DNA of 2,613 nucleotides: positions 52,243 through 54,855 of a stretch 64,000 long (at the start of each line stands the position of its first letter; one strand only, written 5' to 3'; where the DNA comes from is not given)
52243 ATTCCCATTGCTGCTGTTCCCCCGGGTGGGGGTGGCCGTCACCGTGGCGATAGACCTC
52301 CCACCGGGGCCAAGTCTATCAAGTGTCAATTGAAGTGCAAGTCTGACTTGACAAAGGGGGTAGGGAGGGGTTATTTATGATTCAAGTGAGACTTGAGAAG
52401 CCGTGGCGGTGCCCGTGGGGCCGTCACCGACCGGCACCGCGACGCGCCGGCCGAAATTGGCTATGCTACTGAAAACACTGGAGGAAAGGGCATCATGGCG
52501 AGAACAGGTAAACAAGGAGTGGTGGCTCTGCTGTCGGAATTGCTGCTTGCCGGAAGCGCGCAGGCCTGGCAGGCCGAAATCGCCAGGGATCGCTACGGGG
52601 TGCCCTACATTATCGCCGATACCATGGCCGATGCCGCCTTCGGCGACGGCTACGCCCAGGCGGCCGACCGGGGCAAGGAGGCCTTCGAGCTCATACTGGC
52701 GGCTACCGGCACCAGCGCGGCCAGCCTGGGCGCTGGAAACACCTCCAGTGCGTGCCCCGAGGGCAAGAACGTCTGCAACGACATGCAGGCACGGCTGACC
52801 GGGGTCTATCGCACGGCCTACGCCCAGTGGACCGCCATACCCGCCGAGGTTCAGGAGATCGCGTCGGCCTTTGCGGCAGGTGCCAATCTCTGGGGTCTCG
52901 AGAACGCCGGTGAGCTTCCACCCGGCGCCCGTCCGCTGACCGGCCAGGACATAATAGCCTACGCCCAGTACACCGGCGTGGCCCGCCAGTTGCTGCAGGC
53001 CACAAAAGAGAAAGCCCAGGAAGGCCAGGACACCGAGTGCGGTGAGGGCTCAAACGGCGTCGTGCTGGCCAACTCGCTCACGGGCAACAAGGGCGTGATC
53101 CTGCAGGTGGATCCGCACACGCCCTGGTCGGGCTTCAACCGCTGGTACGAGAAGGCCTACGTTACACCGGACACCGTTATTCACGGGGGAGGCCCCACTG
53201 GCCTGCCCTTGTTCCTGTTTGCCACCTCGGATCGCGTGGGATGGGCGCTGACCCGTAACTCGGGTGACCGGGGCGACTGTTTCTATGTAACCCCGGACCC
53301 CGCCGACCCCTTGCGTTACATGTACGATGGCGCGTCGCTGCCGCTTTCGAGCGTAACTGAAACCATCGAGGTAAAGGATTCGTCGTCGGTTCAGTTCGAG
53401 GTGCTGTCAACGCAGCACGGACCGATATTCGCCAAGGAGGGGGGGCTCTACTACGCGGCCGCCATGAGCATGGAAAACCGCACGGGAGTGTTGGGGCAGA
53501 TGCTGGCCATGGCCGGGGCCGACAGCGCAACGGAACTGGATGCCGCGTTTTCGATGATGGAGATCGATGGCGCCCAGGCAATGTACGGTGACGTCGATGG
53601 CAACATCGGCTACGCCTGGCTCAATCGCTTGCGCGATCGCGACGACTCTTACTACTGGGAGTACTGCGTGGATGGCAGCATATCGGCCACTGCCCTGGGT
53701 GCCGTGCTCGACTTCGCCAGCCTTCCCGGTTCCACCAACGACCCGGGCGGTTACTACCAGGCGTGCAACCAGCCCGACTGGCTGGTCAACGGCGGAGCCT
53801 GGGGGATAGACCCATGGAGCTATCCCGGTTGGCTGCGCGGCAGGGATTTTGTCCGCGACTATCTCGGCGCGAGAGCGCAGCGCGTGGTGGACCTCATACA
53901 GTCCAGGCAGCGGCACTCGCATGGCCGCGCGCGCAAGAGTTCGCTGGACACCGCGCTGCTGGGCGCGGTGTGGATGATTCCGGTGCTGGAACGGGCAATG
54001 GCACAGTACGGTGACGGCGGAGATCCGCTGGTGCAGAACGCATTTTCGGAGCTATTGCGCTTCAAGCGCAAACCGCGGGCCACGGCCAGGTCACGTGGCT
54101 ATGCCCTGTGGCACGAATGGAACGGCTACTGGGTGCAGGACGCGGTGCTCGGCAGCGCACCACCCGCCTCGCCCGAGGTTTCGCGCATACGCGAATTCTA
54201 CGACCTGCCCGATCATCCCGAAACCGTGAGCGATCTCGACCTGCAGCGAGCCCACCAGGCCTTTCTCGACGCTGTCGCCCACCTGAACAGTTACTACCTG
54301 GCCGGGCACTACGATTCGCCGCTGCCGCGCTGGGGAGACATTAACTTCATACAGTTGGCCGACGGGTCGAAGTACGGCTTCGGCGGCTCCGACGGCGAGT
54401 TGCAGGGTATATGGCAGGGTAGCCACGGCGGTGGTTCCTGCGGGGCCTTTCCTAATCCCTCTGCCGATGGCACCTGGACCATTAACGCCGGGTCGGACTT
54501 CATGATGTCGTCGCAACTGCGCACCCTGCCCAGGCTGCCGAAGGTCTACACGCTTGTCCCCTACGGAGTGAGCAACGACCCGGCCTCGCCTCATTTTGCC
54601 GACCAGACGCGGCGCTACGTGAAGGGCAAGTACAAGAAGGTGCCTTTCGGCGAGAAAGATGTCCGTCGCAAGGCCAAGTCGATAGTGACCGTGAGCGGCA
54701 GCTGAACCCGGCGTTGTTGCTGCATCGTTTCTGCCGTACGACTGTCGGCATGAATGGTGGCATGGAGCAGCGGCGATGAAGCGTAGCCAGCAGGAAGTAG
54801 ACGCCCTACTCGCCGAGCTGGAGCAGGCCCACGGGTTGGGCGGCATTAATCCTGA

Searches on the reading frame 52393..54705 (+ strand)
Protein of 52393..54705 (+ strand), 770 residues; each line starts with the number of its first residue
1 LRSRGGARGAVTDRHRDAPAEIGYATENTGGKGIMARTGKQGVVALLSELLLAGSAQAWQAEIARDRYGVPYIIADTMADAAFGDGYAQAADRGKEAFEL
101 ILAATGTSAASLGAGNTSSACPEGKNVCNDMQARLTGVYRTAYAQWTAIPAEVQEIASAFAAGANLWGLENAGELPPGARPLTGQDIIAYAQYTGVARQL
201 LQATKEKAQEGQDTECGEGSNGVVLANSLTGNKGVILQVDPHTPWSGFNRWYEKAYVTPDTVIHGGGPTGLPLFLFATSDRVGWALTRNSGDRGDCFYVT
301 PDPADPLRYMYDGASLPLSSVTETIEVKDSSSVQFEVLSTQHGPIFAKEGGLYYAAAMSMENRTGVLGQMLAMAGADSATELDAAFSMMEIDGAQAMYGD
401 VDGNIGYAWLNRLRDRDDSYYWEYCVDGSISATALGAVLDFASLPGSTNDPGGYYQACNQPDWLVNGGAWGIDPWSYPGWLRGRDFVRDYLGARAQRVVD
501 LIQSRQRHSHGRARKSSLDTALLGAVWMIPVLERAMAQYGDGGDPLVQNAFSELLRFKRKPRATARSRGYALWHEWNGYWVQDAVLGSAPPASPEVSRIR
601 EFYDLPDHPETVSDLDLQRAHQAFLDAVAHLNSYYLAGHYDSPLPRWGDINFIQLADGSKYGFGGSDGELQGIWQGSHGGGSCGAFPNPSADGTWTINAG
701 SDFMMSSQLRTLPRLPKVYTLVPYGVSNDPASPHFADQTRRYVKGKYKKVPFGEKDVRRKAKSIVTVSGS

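Call 30: search_protein_families(library=pfam, proteins=[window:52393-54705:+], max_evalue=0.00001)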
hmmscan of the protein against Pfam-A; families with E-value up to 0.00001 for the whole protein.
window:52393-54705:+ (770 aa): 1 family
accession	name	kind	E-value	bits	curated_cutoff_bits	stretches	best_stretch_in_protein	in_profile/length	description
PF01804.23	Penicil_amidase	-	2.2e-92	311.7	21.3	1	61-758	2-674/675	Penicillin amidase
